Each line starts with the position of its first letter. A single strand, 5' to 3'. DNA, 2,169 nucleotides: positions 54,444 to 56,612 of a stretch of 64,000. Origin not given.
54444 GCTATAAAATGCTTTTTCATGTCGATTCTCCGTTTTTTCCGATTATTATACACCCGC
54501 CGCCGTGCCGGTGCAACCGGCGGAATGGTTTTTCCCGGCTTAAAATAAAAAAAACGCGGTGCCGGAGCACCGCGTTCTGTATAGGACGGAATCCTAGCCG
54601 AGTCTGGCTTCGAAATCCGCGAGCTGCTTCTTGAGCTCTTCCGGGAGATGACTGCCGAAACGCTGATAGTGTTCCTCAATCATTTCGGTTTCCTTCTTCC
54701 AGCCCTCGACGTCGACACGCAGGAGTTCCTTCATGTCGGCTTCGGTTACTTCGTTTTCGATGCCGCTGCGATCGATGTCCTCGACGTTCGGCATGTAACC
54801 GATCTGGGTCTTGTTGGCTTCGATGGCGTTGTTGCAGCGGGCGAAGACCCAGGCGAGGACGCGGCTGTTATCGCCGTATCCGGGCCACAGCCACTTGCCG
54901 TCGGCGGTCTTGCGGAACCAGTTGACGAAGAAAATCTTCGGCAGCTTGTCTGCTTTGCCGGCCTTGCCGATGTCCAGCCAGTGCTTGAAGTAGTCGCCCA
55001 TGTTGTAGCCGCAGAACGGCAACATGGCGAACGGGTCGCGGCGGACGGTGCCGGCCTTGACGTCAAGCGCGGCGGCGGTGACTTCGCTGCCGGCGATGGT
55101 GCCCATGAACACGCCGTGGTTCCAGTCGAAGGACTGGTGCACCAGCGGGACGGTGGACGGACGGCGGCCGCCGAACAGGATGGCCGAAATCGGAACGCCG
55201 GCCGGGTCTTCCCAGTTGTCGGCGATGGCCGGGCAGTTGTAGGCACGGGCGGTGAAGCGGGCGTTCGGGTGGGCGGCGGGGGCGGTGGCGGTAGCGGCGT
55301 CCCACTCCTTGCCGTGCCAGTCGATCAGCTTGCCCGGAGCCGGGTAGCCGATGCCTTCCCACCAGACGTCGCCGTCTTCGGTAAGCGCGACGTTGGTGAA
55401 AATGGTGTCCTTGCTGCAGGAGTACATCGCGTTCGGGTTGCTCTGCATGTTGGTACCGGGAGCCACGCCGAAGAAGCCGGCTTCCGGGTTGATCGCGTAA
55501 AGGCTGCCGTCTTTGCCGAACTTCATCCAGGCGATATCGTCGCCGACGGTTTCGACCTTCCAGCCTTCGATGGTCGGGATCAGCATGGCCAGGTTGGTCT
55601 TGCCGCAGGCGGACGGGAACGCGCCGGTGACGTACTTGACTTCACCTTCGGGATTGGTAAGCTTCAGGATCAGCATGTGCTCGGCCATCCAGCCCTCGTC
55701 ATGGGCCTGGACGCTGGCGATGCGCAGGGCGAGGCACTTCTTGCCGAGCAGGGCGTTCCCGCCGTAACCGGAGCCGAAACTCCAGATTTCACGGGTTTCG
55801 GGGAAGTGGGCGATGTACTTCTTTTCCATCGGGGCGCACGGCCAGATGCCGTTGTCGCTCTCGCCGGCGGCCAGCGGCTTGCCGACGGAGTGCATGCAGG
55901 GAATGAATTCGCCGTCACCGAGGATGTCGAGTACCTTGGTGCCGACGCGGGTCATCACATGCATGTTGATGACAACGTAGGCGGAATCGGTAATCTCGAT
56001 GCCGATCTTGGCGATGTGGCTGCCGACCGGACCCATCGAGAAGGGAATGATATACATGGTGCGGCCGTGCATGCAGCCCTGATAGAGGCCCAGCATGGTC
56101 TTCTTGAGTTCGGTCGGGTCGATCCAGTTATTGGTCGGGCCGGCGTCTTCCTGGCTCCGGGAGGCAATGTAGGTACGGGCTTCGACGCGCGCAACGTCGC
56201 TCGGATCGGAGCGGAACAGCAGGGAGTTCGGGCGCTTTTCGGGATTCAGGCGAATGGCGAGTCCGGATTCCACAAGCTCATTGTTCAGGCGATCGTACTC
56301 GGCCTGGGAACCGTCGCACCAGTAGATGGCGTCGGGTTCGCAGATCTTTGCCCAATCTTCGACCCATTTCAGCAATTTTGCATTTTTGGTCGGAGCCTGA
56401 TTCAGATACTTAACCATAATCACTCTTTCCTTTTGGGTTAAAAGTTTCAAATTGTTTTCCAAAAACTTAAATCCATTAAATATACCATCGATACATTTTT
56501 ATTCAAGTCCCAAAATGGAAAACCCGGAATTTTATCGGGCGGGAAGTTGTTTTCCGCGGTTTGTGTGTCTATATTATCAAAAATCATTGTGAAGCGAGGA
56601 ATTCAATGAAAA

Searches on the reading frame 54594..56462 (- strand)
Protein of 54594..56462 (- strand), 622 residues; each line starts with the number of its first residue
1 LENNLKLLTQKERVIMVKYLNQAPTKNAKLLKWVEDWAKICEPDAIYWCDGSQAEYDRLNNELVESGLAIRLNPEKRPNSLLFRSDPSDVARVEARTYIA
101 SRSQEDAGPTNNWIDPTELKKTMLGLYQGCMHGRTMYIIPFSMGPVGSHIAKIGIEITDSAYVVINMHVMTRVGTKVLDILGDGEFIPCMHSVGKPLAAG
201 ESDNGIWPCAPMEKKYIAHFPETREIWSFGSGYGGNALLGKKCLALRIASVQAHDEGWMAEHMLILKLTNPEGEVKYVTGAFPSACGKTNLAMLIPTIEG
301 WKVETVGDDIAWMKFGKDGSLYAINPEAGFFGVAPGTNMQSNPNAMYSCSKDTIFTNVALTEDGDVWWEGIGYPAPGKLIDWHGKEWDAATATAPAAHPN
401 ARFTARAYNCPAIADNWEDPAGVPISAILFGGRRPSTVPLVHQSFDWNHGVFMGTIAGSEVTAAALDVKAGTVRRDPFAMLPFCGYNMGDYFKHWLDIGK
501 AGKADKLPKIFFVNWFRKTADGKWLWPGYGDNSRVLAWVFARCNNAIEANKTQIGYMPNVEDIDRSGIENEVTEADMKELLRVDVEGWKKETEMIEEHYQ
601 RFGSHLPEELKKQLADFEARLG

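Call 55: search_protein_families(library=pfam, proteins=[window:54594-56462:-], max_evalue=0.001)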
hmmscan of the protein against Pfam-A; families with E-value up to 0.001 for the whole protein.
window:54594-56462:- (622 aa): 2 families
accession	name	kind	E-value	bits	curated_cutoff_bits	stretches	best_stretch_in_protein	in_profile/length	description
PF00821.23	PEPCK_GTP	-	1e-168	561.2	23.8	1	258-619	1-356/357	Phosphoenolpyruvate carboxykinase C-terminal P-loop domain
PF17297.7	PEPCK_N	-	4.9e-99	330.8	23.8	1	32-253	1-217/218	Phosphoenolpyruvate carboxykinase N-terminal domain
